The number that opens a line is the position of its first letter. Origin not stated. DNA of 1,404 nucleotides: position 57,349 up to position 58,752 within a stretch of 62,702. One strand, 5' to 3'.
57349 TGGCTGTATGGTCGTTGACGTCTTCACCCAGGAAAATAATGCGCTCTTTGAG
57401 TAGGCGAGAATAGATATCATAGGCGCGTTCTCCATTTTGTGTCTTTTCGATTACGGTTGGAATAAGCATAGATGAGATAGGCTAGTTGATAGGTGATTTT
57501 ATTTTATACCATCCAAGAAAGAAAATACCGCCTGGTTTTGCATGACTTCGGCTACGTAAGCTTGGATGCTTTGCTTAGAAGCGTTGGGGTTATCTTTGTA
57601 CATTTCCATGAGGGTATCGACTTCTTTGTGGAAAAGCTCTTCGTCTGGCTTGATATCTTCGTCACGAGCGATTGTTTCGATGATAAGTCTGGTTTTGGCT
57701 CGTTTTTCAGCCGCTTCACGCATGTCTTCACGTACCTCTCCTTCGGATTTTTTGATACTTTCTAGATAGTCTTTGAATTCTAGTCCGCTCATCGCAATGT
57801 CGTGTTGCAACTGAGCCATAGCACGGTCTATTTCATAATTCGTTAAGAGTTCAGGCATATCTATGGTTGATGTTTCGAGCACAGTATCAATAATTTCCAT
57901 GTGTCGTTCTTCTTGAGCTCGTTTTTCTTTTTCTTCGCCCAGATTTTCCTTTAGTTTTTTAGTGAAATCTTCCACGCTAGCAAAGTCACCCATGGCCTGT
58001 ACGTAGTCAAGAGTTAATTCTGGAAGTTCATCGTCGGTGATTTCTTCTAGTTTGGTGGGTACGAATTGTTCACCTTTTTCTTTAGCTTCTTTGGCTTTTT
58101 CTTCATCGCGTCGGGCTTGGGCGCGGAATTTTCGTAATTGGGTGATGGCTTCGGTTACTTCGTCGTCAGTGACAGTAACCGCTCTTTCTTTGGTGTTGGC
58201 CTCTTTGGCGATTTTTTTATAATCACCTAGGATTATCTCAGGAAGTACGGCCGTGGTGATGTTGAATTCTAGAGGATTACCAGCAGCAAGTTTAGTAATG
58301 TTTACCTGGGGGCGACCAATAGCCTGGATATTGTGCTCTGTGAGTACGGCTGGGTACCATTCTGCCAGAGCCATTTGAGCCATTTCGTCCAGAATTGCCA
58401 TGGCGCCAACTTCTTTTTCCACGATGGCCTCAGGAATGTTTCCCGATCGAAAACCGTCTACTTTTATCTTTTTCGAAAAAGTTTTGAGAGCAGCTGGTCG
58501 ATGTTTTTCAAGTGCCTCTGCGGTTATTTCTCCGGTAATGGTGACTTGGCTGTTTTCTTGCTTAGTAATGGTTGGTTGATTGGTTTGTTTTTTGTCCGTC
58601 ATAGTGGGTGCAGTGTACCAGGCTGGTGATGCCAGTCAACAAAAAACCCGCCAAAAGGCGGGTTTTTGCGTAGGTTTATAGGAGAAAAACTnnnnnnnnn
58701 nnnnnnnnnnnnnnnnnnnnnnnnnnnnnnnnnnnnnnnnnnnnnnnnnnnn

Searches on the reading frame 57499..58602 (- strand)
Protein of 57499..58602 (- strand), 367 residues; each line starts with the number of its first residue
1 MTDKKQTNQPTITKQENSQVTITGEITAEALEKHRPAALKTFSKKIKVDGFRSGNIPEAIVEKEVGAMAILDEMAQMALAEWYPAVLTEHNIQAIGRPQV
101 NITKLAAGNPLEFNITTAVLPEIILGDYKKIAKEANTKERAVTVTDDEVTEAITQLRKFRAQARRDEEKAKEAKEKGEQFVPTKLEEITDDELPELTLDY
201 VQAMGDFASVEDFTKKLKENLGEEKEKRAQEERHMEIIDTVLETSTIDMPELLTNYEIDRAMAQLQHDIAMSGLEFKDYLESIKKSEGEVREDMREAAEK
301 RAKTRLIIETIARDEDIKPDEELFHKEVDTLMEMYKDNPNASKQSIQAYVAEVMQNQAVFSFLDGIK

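Call 26: find_related_loci(query=window:57499-58602:-, collection=genome_contigs, flank=9000)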
Query window:57499-58602:- (367 aa) in genome_contigs; peptide patterns used: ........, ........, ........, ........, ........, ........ (x = any residue, [..] = any of these).
212 stretches matched a pattern; 129 encode a relative of the query (tblastn E <= 1e-3); the best 80 are kept; 80 distinct loci.
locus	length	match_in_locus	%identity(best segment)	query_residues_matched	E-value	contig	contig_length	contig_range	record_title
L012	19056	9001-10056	44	8-367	5e-96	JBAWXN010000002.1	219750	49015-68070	MAG: bacterium isolate ELA064 MAG064_2, whole genome shotgun sequence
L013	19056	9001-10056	43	8-367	4e-93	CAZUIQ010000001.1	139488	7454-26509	MAG TPA_asm: uncultured Candidatus Saccharibacteria bacterium isolate SRP285395_co1_163 genome assembly, contig: NODE_82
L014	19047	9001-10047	44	12-367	2e-92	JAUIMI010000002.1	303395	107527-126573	MAG: bacterium isolate Co_bin.90 NODE_348_length_303395_cov_2.222496, whole genome shotgun sequence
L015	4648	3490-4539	43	8-366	1e-88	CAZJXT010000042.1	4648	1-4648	MAG TPA_asm: uncultured Candidatus Saccharibacteria bacterium isolate SRP135725_co1_120 genome assembly, contig: NODE_30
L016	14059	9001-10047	43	12-367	2e-87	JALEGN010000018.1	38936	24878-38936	MAG: Candidatus Paceibacterota bacterium isolate CC_bin2 k97_202276, whole genome shotgun sequence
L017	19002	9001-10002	43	12-364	2e-86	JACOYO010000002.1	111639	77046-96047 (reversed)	MAG: Parcubacteria group bacterium isolate NC_groundwater_181_Ag_S-0.1um_44_14 S4_GD2017_2_S1_scaffold_59, whole genome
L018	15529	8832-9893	41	3-364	8e-83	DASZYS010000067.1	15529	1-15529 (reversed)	MAG TPA_asm: Candidatus Paceibacterota bacterium isolate SMAG_U6216 k141_449714, whole genome shotgun sequence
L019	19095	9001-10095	44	12-364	6e-82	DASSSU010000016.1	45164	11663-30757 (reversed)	MAG TPA_asm: Candidatus Paceibacterota bacterium isolate SMAG_U523 k141_1472529, whole genome shotgun sequence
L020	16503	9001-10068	41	8-364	7e-82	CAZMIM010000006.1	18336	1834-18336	MAG TPA_asm: uncultured Candidatus Saccharibacteria bacterium isolate SRP334346_co1_199 genome assembly, contig: NODE_26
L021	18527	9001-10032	41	11-367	9e-80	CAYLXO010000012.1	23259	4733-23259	MAG TPA_asm: uncultured Candidatus Saccharibacteria bacterium isolate SRP135725_co1_596 genome assembly, contig: NODE_26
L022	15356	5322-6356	38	14-367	2e-78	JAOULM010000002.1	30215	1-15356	MAG: Candidatus Nomurabacteria bacterium isolate 8_1_Jan_SF_Bin80 8_1_Jan_SF_Bin80_scaffold_581_c1, whole genome shotgun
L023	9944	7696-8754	41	4-366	2e-78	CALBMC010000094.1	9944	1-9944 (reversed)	MAG TPA_asm: uncultured bacterium isolate SRR6231139_bin.96_CONCOCT_v1.1_MAG genome assembly, contig: ERZ650287.1261, wh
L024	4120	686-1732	39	11-364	6e-78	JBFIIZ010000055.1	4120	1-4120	MAG: Candidatus Paceibacteria bacterium isolate Mix_sand11.2021.09.Z.68 k141_453993_length_4120_cov_7.0000, whole genome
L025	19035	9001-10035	40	13-367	2e-77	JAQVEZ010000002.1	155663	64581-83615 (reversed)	MAG: Candidatus Paceibacterota bacterium isolate STE_147 NODE_114_length_155663_cov_5.316313_Sandtown_E, whole genome sh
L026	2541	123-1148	41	12-365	3e-79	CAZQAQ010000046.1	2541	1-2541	MAG TPA_asm: uncultured Candidatus Saccharibacteria bacterium isolate SRP278252_co1_120 genome assembly, contig: NODE_91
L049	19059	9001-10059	38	1-365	3e-75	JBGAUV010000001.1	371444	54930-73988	MAG: Candidatus Paceibacteria bacterium isolate MAG_MBR_H10.111 MBRH10-111_opera_contig_99, whole genome shotgun sequenc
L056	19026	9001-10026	37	1-367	2e-68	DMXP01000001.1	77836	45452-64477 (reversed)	MAG TPA_asm: Candidatus Yonathbacteria bacterium isolate UBA11698 contig_199, whole genome shotgun sequence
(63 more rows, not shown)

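Call 33: search_protein_families(library=pfam, proteins=[L056:7601-8476:+, L056:8500-8802:+, L017:7470-8336:+, L017:8407-8730:+, L020:7353-8285:+, L020:8304-8903:+, L049:7724-8512:+, L049:8539-8856:+], max_evalue=0.1)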
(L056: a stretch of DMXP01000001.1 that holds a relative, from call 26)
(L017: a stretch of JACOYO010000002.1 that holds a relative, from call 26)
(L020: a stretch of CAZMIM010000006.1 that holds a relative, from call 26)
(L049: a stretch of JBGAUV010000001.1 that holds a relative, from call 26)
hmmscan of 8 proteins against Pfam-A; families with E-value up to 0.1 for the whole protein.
L056:7601-8476:+ (291 aa): 1 family
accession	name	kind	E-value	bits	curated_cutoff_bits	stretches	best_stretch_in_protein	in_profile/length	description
PF19619.4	DUF6124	-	0.081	13.3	27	0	243-266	24-47/63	Family of unknown function (DUF6124)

L056:8500-8802:+ (100 aa): 3 families
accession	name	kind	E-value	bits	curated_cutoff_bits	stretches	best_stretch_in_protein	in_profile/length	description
PF09991.14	DUF2232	-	0.028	14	27.8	1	19-84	85-151/290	Predicted membrane protein (DUF2232)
PF02706.20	Wzz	-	0.055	14.2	25.5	1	26-87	20-82/91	Chain length determinant protein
PF14283.11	CD1107-like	-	0.055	13.8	26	1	11-45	115-152/158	Mobile element protein CD1107-like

L017:7470-8336:+ (288 aa): 1 family
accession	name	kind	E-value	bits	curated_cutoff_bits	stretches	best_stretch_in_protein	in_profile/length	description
PF18288.6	FAA_hydro_N_2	-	0.0099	16.8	25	1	138-181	19-62/78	Fumarylacetoacetase N-terminal domain 2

L017:8407-8730:+ (107 aa): 5 families
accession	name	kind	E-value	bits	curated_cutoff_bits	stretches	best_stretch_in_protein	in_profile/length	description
PF11832.13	DUF3352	-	0.0015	17.7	26.8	1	23-105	3-84/536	Protein of unknown function (DUF3352)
PF14221.11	DUF4330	-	0.022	15.3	27.6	1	23-98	19-102/167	Domain of unknown function (DUF4330)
PF20087.4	DUF6479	-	0.032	15.1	25.4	1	7-49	9-49/120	Family of unknown function (DUF6479)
PF14991.11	MLANA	-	0.043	14.5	27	1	7-96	14-94/117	Protein melan-A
PF23248.1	KH_PARP14_2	-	0.063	13.6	27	1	54-87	23-56/72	PARP14, second type I KH domain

L020:7353-8285:+ (310 aa): 3 families
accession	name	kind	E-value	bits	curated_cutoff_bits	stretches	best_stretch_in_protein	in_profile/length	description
PF22485.1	DUF6987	-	0.00078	19.7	26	1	177-275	4-101/200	Domain of unknown function (DUF6987)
PF06067.16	DUF932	-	0.025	14.8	23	1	185-280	106-191/227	Domain of unknown function (DUF932)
PF16809.10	NleF_casp_inhib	-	0.082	13.4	24.1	1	201-262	9-71/145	NleF caspase inhibitor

L020:8304-8903:+ (199 aa): 0 families

L049:7724-8512:+ (262 aa): 0 families

L049:8539-8856:+ (105 aa): 5 families
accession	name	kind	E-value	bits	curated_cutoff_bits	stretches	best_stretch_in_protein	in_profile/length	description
PF09991.14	DUF2232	-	0.0003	20.5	27.8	1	26-100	78-152/290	Predicted membrane protein (DUF2232)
PF09911.14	DUF2140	-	0.04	13.9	34.3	1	39-99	7-69/187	Uncharacterized protein conserved in bacteria (DUF2140)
PF14991.11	MLANA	-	0.074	13.7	27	1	20-83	14-76/117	Protein melan-A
PF12072.13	RNase_Y_N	-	0.076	12.9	32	1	35-95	2-63/201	RNase Y N-terminal region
PF14155.11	DUF4307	-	0.078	13.3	27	0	36-76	7-47/111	Domain of unknown function (DUF4307)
